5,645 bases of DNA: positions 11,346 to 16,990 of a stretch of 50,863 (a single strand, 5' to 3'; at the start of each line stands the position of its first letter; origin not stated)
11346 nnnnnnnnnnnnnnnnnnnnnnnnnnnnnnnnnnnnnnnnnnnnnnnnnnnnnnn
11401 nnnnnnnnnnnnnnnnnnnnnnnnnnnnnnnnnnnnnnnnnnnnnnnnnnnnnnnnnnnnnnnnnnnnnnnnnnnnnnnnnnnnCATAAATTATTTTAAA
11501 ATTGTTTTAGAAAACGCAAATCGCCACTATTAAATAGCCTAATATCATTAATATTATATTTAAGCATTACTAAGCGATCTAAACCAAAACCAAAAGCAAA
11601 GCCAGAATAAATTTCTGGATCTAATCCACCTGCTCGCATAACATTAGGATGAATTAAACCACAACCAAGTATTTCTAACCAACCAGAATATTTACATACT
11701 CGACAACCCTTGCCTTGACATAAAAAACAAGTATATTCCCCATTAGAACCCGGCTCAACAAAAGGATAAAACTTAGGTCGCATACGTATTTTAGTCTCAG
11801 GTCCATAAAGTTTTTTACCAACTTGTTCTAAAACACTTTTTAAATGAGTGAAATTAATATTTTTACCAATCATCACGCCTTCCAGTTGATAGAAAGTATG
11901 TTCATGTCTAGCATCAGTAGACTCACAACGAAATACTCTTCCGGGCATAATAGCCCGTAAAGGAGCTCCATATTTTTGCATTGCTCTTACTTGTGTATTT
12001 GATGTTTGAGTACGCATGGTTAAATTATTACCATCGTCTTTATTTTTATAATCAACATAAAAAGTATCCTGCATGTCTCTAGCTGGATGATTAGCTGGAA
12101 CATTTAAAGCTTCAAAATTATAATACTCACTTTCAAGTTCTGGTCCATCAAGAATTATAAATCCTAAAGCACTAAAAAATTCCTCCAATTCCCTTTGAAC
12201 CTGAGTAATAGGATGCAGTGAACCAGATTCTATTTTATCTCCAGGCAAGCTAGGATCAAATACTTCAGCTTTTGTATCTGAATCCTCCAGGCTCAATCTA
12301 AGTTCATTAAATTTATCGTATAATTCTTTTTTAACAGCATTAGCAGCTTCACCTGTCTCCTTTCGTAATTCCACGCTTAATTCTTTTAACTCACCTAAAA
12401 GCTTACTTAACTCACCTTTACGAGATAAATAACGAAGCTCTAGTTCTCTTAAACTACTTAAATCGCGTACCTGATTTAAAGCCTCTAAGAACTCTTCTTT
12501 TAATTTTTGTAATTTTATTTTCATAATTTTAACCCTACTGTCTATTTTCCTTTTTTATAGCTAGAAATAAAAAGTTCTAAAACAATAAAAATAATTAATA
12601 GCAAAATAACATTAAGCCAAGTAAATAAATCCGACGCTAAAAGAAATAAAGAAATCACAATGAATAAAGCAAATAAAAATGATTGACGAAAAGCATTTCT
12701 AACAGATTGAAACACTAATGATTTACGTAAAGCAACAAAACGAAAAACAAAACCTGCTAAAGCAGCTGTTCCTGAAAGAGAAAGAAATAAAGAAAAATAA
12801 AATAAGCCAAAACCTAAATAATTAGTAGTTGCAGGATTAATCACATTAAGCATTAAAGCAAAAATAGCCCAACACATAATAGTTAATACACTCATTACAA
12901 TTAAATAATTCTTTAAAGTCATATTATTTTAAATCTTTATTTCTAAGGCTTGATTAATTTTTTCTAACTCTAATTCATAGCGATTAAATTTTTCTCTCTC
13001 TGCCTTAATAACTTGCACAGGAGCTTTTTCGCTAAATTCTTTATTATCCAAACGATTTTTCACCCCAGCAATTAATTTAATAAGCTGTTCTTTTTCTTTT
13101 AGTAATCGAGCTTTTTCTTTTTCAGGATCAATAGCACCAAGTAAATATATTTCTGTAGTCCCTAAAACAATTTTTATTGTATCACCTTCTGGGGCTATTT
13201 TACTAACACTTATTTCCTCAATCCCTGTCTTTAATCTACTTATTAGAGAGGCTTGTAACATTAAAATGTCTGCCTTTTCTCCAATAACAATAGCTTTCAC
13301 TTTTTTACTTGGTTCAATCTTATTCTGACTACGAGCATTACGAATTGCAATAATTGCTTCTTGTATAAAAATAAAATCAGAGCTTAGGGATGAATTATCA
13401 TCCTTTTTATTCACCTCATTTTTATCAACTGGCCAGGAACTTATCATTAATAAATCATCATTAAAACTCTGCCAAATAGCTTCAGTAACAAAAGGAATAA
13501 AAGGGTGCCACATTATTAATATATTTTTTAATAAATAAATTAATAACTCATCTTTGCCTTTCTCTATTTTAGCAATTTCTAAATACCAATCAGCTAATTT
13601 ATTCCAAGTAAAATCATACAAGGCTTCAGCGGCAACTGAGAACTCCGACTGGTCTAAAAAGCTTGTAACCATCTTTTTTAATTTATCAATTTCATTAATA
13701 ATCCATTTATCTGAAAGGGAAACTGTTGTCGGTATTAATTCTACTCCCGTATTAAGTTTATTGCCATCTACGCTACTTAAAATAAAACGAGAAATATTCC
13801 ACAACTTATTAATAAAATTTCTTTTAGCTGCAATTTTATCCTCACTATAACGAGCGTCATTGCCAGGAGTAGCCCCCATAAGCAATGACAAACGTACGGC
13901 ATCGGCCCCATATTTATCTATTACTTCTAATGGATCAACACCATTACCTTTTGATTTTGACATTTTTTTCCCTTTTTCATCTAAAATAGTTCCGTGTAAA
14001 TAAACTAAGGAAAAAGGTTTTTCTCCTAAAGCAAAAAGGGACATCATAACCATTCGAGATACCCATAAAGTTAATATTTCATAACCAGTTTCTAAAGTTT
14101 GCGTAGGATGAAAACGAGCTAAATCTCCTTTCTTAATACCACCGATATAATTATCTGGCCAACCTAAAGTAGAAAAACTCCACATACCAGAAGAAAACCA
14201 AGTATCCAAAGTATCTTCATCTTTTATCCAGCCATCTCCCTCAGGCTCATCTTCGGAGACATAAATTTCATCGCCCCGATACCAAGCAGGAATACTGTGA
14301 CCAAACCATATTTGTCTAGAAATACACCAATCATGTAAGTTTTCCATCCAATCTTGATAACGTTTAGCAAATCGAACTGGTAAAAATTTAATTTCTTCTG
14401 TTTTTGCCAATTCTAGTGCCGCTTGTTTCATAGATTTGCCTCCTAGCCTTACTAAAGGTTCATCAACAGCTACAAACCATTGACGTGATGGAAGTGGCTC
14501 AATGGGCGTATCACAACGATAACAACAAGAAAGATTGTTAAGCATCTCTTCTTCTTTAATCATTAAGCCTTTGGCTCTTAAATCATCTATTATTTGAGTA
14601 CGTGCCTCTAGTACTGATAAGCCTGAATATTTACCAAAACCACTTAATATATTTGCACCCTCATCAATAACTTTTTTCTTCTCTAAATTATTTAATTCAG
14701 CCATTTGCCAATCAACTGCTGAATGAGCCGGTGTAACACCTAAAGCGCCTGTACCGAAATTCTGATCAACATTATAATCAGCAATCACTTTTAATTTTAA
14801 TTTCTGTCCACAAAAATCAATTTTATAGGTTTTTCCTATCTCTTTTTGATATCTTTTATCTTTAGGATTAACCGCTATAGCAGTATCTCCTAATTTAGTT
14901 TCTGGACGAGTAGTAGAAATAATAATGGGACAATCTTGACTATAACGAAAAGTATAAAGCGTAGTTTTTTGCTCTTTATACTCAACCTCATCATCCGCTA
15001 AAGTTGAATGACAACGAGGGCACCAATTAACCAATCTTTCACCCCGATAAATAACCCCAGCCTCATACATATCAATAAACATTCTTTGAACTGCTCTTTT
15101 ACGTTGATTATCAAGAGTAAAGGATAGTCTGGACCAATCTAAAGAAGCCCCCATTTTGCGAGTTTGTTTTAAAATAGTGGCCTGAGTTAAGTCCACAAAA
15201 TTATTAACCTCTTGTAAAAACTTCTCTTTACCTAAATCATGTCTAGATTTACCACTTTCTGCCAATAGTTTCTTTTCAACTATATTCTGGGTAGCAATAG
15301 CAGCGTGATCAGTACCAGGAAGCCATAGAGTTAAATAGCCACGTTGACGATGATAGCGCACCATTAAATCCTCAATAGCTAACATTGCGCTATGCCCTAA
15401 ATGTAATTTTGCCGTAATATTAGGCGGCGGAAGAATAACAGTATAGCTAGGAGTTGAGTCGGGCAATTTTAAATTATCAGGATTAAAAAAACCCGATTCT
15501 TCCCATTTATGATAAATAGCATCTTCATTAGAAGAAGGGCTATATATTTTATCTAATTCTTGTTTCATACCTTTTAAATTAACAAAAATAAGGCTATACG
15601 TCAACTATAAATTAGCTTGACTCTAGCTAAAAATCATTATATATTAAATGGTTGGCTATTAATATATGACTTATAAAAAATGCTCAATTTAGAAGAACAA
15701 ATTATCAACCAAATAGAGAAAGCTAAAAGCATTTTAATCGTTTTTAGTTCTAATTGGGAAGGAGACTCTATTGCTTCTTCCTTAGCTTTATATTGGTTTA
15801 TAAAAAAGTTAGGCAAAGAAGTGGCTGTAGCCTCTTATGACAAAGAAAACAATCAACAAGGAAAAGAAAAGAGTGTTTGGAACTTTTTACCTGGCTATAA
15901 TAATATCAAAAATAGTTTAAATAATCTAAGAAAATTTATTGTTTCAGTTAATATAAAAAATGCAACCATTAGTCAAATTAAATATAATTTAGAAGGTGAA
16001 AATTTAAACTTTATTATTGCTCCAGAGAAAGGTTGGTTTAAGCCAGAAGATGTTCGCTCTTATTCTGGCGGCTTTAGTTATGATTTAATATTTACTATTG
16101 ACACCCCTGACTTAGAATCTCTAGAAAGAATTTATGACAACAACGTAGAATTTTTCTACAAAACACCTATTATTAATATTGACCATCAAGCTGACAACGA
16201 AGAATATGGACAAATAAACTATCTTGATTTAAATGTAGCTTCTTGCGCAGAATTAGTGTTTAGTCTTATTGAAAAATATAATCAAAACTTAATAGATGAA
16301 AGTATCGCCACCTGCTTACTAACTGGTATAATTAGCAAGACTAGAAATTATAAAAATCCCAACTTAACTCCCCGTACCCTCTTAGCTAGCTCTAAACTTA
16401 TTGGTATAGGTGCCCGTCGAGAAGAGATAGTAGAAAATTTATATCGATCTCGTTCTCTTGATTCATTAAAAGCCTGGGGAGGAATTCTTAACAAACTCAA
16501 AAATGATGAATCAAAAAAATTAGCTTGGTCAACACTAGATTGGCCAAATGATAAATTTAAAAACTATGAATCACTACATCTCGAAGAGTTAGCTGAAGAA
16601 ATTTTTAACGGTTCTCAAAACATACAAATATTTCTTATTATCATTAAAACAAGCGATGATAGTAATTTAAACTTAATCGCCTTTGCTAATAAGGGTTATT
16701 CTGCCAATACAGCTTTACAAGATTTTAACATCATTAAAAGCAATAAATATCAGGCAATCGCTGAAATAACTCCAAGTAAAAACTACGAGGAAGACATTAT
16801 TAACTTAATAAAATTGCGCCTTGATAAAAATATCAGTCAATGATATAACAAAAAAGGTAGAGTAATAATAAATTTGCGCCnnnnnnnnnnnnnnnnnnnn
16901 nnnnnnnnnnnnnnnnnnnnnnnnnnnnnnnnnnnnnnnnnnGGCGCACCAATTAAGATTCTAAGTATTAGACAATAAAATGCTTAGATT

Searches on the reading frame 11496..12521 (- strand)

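Call 58: search_protein_families(library=pfam, proteins=[window:11496-12521:-], max_evalue=0.00001)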
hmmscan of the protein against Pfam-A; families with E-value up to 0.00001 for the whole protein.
window:11496-12521:- (341 aa): 2 families
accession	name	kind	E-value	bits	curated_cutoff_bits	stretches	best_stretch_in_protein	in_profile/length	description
PF01409.25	tRNA-synt_2d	-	5.4e-91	304.9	19.8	1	89-341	3-246/246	tRNA synthetases class II core domain (F)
PF02912.23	Phe_tRNA-synt_N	-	1.2e-12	48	22.3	1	20-85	2-67/69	Aminoacyl tRNA synthetase class II, N-terminal domain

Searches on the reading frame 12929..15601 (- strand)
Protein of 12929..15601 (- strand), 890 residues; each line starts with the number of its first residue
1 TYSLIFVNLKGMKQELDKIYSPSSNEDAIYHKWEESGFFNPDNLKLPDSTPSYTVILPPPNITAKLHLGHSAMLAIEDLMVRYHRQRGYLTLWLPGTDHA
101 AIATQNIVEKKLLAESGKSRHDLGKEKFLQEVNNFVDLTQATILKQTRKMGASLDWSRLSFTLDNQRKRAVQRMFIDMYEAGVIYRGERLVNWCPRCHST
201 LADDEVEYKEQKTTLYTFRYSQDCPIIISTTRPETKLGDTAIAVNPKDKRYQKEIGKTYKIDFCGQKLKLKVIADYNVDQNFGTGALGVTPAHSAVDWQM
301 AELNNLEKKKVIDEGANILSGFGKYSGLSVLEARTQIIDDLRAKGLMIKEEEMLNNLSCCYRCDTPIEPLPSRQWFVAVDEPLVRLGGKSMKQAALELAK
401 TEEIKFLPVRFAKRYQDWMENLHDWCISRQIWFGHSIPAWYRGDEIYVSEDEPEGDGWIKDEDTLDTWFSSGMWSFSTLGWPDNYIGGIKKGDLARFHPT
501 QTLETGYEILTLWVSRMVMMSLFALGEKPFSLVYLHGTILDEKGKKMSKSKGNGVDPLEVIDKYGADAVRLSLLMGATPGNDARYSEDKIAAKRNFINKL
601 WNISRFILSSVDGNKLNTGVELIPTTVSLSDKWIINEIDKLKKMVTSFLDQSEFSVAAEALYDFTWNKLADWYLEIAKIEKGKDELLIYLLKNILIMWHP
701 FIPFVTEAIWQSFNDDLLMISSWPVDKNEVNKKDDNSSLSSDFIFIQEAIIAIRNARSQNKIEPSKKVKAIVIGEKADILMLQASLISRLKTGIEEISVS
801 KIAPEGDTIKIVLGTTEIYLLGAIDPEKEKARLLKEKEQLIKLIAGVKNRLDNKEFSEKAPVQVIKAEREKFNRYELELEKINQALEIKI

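Call 58: search_protein_families(library=pfam, proteins=[window:12929-15601:-], max_evalue=0.00001)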
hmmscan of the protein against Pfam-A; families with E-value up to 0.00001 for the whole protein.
window:12929-15601:- (890 aa): 4 families
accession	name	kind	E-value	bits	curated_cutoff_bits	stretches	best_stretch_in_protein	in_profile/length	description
PF00133.28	tRNA-synt_1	-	3e-118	395.6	22.7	1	29-584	2-412/414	tRNA synthetases class I (I, L, M and V)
PF08264.19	Anticodon_1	-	2e-32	112.5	25.1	1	631-771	1-147/148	Anticodon-binding domain of tRNA ligase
PF09334.17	tRNA-synt_1g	-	5.4e-23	81.8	20.1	2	61-208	9-137/391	tRNA synthetases class I (M)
PF10458.14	Val_tRNA-synt_C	-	1.5e-09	38.4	25.9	1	827-887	3-63/66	Valyl tRNA synthetase tRNA binding arm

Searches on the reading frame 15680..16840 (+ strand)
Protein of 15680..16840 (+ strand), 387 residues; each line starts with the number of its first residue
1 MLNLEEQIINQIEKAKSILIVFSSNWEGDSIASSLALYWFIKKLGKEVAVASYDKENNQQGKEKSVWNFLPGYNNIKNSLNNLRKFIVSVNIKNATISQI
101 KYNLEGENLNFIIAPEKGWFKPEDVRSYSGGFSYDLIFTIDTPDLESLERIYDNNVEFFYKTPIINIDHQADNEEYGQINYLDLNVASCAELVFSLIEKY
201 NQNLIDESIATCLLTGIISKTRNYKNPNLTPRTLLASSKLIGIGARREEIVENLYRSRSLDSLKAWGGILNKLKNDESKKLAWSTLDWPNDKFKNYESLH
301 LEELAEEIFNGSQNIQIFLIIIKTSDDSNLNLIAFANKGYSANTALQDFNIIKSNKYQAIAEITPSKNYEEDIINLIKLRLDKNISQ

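Call 57: search_protein_families(library=pfam, proteins=[window:15680-16840:+], max_evalue=0.00001)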
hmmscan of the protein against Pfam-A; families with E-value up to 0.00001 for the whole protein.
window:15680-16840:+ (387 aa): 1 family
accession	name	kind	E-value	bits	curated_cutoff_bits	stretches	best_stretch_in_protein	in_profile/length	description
PF01368.27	DHH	-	2.7e-13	50.7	28.1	1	18-217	2-125/125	DHH family, N-terminal domain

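Call 76: search_protein_families(library=ncbifam, proteins=[window:15680-16840:+], max_evalue=0.01)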
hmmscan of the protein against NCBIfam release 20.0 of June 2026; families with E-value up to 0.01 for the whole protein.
window:15680-16840:+ (387 aa): 4 families
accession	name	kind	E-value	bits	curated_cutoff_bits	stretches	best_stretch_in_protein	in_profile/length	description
NF053633.1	OlncasPapPhNrnA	equivalog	1.3e-09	37.5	350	1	162-288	105-228/317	bifunctional oligoribonuclease/PAP phosphatase NrnA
NF011445.0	PRK14869.2-1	equivalog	0.00032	19.3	483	0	176-233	344-400/548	putative manganese-dependent inorganic diphosphatase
NF003877.0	PRK05427.1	equivalog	0.0016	17.9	283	0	179-232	108-160/308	manganese-dependent inorganic pyrophosphatase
NF011449.0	PRK14869.2-5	equivalog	0.0034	16.5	411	0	171-244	239-311/451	putative manganese-dependent inorganic diphosphatase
